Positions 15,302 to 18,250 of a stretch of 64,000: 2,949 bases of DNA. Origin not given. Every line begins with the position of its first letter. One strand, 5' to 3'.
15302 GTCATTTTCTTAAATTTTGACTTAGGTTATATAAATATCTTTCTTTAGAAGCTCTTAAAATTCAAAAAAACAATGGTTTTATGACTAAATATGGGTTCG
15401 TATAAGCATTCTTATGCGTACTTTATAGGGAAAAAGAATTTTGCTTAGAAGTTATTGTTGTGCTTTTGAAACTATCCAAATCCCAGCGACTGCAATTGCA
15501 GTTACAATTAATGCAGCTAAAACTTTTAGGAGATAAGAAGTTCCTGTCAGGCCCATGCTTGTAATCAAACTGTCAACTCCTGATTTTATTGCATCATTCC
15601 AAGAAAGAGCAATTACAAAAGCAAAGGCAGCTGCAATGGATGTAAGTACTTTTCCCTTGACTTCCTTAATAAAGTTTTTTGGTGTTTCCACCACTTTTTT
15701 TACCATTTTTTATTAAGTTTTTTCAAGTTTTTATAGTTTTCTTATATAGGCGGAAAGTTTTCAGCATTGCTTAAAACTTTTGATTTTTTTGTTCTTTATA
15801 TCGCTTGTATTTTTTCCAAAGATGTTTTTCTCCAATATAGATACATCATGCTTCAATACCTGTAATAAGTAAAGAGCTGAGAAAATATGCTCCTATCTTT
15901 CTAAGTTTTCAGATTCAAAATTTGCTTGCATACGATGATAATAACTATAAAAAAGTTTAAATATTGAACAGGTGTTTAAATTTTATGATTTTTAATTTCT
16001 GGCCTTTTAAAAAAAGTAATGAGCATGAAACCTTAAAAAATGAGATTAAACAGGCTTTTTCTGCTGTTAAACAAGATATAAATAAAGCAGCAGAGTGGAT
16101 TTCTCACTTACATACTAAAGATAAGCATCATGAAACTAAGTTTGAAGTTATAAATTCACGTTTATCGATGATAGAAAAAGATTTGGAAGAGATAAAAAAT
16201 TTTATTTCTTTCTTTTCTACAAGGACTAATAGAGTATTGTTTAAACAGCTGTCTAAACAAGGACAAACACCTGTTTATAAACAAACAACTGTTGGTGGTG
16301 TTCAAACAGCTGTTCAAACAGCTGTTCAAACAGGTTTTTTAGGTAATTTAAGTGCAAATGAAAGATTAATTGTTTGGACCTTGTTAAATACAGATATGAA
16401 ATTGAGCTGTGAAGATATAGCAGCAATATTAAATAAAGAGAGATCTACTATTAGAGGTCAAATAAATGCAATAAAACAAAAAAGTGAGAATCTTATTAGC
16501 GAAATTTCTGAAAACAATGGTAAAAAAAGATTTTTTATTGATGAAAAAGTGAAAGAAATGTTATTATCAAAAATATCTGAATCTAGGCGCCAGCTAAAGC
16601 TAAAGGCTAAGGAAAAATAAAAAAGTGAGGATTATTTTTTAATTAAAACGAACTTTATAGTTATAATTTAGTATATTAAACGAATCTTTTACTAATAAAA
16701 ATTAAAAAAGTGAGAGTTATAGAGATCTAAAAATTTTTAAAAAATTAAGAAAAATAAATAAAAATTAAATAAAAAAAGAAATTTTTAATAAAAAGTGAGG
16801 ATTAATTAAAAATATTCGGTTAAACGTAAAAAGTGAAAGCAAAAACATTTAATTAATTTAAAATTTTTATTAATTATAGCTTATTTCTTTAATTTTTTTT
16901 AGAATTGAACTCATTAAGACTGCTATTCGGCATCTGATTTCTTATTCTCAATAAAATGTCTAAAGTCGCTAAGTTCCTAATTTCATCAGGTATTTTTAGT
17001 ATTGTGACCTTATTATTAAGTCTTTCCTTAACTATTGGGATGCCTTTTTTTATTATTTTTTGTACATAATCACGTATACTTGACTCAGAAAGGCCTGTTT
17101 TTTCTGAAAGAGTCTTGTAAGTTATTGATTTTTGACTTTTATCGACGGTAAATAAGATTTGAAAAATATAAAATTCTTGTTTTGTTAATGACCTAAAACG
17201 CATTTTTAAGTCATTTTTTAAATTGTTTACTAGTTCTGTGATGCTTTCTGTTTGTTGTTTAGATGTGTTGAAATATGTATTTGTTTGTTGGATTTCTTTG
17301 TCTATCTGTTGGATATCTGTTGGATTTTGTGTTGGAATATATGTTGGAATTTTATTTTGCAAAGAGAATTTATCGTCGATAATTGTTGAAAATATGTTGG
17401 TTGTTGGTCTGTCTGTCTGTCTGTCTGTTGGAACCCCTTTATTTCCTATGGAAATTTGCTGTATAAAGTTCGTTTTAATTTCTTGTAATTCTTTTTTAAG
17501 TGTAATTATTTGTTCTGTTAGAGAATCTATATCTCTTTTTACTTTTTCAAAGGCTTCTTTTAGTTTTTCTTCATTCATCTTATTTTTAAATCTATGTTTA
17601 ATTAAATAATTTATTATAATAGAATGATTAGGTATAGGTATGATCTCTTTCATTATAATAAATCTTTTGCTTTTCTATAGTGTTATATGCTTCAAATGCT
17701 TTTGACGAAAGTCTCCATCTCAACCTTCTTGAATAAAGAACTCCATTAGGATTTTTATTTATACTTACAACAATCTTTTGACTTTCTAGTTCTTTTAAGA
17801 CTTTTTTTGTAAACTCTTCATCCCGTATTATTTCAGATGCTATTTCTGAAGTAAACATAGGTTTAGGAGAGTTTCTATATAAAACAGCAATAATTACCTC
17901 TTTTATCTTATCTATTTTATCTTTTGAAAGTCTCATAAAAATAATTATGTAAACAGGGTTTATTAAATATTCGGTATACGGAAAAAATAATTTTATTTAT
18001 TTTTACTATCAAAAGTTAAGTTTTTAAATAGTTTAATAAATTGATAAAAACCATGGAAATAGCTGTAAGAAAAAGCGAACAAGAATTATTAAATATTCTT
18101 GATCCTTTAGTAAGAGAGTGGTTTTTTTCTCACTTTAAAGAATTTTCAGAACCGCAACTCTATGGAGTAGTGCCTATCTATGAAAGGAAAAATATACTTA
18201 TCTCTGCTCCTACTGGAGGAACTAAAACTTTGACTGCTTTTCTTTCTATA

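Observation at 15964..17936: Convergent coiled-coil/HTH paralog pair with coding-region simple sequence repeats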

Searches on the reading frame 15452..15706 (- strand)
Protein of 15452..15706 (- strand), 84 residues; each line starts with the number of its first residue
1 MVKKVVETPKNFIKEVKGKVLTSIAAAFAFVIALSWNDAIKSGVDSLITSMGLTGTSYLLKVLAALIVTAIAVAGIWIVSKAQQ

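Call 56: search_protein_families(library=pfam, proteins=[window:15452-15706:-], max_evalue=0.001)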
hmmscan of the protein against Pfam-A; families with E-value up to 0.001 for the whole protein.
window:15452-15706:- (84 aa): 1 family
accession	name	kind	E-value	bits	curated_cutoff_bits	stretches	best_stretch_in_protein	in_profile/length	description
PF18898.5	DUF5654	-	3.6e-13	49.7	23.8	1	14-82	3-67/71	Family of unknown function (DUF5654)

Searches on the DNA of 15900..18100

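Call 87: search_rna_families(source=window, start=15900, end=18100, threshold=evalue, max_evalue=1)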
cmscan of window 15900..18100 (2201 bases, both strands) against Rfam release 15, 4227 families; matches with E-value up to 1: 3.
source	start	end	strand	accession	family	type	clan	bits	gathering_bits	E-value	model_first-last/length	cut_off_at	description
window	16206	16366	+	RF03444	MIR5635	Gene; miRNA;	-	22.8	149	0.27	1-182/182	no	MIR5635 microRNA precursor family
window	17836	17908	-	RF03396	mir-2814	Gene; miRNA;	-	21.5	90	0.51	1-87/87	no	mir-2814 microRNA precursor family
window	16184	16217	+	RF04343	Plastid-psbA-2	Cis-reg;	CL00153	21.1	55.8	0.77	1-60/60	no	Plastid-psbA-2 3UTR RNA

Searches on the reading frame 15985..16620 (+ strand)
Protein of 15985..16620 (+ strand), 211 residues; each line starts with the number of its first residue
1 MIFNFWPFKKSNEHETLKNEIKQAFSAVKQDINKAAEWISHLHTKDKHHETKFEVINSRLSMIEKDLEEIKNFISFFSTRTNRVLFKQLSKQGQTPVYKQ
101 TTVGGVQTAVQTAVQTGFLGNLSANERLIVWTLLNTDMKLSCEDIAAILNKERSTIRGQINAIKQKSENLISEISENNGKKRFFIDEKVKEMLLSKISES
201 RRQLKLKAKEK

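Call 4: search_protein_families(library=pfam, proteins=[window:15985-16620:+], max_evalue=1)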
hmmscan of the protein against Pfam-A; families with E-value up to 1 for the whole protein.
window:15985-16620:+ (211 aa): 13 families
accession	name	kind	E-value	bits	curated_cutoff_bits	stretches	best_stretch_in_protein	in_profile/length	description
PF08279.18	HTH_11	-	0.0015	18.8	25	1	127-171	3-47/55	HTH domain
PF24525.1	TTC3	-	0.0049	16.7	27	1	9-69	9-69/250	TTC3, helical domain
PF04253.20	TFR_dimer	-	0.022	15.2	27.1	1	20-110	5-94/121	Transferrin receptor-like dimerisation domain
PF03444.21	HrcA_DNA-bdg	-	0.023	14.8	21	1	137-164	21-48/79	Winged helix-turn-helix transcription repressor, HrcA DNA-binding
PF01519.22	DUF16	-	0.04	14.8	40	1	8-71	28-96/104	Protein of unknown function DUF16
PF02996.22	Prefoldin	-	0.06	13.7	23.2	0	108-175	41-108/120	Prefoldin subunit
PF07295.17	DUF1451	-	0.12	12.9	26.1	1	12-60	27-75/146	Zinc-ribbon containing domain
PF00015.26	MCPsignal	-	0.15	12.3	34.6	1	18-79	88-149/172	Methyl-accepting chemotaxis protein (MCP) signalling domain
PF04210.18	MtrG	-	0.21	12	27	0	153-181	12-40/64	Tetrahydromethanopterin S-methyltransferase, subunit G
PF24319.2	DUF7491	-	0.24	12.1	30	0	10-72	22-84/90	Coiled-coil region of unknown function (DUF7491)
PF10147.14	CR6_interact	-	0.32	11.1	29.5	1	147-208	122-183/200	Growth arrest and DNA-damage-inducible proteins-interacting protein 1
PF00782.25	DSPc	-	0.37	11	33.5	0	17-85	15-77/133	Dual specificity phosphatase, catalytic domain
PF04513.17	Baculo_PEP_C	-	0.68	10.4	38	0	138-176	25-63/140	Baculovirus polyhedron envelope protein, PEP, C terminus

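Call 10: find_homologous_proteins(query=window:15985-16617:+)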
Query window:15985-16617:+ (211 aa): 1672 proteins with E <= 0.001 among 1881 candidates; the best 120 are listed.
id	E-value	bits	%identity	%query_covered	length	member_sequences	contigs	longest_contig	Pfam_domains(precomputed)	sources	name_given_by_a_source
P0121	3.6e-129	446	100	100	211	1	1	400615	-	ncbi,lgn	ncbi:MAG: hypothetical protein QW041_01060 [Candidatus Pacearchaeota archaeon]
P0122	7.5e-101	354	78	100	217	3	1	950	-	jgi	jgi:predicted transcriptional regulator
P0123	4.8e-99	348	78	96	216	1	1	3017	-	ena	-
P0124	1.3e-97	343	76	100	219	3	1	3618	-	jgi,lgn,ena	-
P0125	2.2e-97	342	76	100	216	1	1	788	-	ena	-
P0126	2.3e-97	342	77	100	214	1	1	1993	PF02996.23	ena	-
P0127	4.2e-97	341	74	100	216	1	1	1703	-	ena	-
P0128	2.7e-96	339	76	100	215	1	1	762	-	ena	-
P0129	2.1e-95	336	74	100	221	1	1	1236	-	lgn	-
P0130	2.2e-95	336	74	100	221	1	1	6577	-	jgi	jgi:hypothetical protein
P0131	2.8e-94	332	74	100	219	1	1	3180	-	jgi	-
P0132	2.9e-94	332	74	100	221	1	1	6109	-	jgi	jgi:septal ring factor EnvC (AmiA/AmiB activator)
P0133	4.7e-94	332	74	100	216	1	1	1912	-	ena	-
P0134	1.8e-93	330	73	100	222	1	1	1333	-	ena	-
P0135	4.9e-93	328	72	100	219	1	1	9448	-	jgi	jgi:predicted transcriptional regulator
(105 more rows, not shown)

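Call 31: search_protein_families(library=ncbifam, proteins=[window:15985-16620:+], max_evalue=0.1)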
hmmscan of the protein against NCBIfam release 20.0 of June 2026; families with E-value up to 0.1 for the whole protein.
window:15985-16620:+ (211 aa): 3 families
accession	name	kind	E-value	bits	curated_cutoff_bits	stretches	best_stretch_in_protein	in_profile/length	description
NF053606.1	Sta1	subfamily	0.00019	21.5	80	1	117-199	13-95/100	Sta1 family transcriptional regulator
TIGR01884.1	cas_HTH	subfamily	0.032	13.6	60.2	1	120-176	138-191/202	CRISPR-associated CARF protein Csa3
TIGR03624.1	TIGR03624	subfamily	0.045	13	136.05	1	18-120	20-116/346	putative hydrolase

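Call 41: predict_structure(alignment_id=A5)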
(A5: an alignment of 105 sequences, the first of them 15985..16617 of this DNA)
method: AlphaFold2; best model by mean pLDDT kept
length: 211 residues; sequences in the alignment: 105
mean_pLDDT: 66.8   pTM: 0.42
mean pLDDT of the five models: 66.8, 66.3, 65.1, 64.3, 62.2
residues with pLDDT >= 90: 6; 70-90: 113; 50-70: 36; < 50: 56
segments of 3 or more residues with pLDDT < 50: 78-90, 92-117, 199-211
pLDDT, mean of each block of 10 residues (from residue 1): 50 67 77 80 74 75 68 56 40 42 37 42 80 84 89 90 82 85 83 61 43 37
secondary structure, 60 per line:
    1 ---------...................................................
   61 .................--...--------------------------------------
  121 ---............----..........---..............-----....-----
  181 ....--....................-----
elements in order: H10-77 H124-135 H142-149 H153-166 E172-175 E181-184 H187-206

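Call 45: search_solved_structures(query=A5, max_evalue=1)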
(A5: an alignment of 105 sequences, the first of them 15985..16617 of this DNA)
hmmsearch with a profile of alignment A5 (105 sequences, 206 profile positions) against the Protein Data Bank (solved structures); distinct sequences matched with E-value up to 1: 70 (the best 60 are shown).
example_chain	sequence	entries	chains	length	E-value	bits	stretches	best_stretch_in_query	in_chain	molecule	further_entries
2yo3_A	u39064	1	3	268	1.4e-05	27.9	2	12-75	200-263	GENERAL CONTROL PROTEIN GCN4, PUTATIVE INNER MEMBRANE PROTEIN, GENERAL CONTROL PROTEIN GCN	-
2yny_A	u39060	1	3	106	3.2e-05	26.7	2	32-72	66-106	GENERAL CONTROL PROTEIN GCN4, PUTATIVE INNER MEMBRANE PROTEIN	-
5apz_A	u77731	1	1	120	6.5e-05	25.7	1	16-72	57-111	GENERAL CONTROL PROTEIN GCN4, NOR1 TCAR0761, GENERAL CONTROL PROTEIN GCN4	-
2yo2_A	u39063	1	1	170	7.2e-05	25.6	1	45-118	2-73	GENERAL CONTROL PROTEIN GCN4, PUTATIVE INNER MEMBRANE PROTEIN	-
5app_A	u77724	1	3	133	8.3e-05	25.4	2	9-76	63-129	General control protein GCN4,GENERAL CONTROL PROTEIN GCN4, OUTER MEMBRANE PROTEIN 100,Gene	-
8tqk_A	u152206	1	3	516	0.00046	23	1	18-72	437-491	Fusion glycoprotein F0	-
6mjz_A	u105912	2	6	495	0.00061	22.6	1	18-72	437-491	Fusion glycoprotein F0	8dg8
8v5k_A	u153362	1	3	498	0.00062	22.5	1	18-72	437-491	Fusion glycoprotein F0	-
8v62_A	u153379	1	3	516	0.00066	22.5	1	18-72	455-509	Fusion glycoprotein F0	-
2wpq_A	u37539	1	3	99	0.00084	22.1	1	5-72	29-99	TRIMERIC AUTOTRANSPORTER ADHESIN FRAGMENT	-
2xzr_A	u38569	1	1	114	0.001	21.8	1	45-85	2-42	IMMUNOGLOBULIN-BINDING PROTEIN EIBD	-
2yo0_A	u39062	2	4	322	0.0015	21.3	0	43-75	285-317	GENERAL CONTROL PROTEIN GCN4, PUTATIVE INNER MEMBRANE PROTEIN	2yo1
6cmv_A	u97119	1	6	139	0.0026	20.5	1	101-195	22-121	Transcriptional regulator Lrs14-like protein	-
6gaj_A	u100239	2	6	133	0.0027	20.4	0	16-82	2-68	Outer capsid protein sigma-1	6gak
8qae_A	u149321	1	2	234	0.0036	20.1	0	11-68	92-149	sc-apCC-6-SLLA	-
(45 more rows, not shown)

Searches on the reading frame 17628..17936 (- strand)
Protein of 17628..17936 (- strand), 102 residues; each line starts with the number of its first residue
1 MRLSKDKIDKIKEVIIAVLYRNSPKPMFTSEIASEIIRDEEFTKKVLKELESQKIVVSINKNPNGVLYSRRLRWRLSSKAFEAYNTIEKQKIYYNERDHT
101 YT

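Call 4: search_protein_families(library=pfam, proteins=[window:17628-17936:-], max_evalue=1)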
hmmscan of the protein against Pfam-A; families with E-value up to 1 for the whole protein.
window:17628-17936:- (102 aa): 6 families
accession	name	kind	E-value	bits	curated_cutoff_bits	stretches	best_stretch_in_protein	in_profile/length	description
PF00977.27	His_biosynth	-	0.02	14.8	23.6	1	32-88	101-156/228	Histidine biosynthesis protein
PF25318.1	WH_GDS1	-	0.034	14.6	27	1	6-45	5-44/95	GDS1 winged helix domain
PF22979.2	HTH_69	-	0.073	13.4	27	1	21-61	21-61/69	Winged helix-turn-helix domain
PF03444.21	HrcA_DNA-bdg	-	0.082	13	21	1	14-59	9-56/79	Winged helix-turn-helix transcription repressor, HrcA DNA-binding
PF25086.1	DUF7803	-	0.084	13.1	27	1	6-50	4-50/178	Domain of unknown function (DUF7803)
PF02082.26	Rrf2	-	0.14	12.8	30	1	16-59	12-56/132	Iron-dependent Transcriptional regulator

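Call 31: search_protein_families(library=ncbifam, proteins=[window:17628-17936:-], max_evalue=0.1)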
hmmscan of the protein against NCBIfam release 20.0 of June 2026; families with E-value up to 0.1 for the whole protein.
window:17628-17936:- (102 aa): 2 families
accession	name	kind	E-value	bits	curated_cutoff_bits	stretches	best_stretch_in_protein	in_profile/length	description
TIGR01884.1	cas_HTH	subfamily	0.024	14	60.2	1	30-64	160-194/202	CRISPR-associated CARF protein Csa3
TIGR00250.1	RNAse_H_YqgF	equivalog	0.062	13.4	43.25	0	33-81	30-78/130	Holliday junction resolvase RuvX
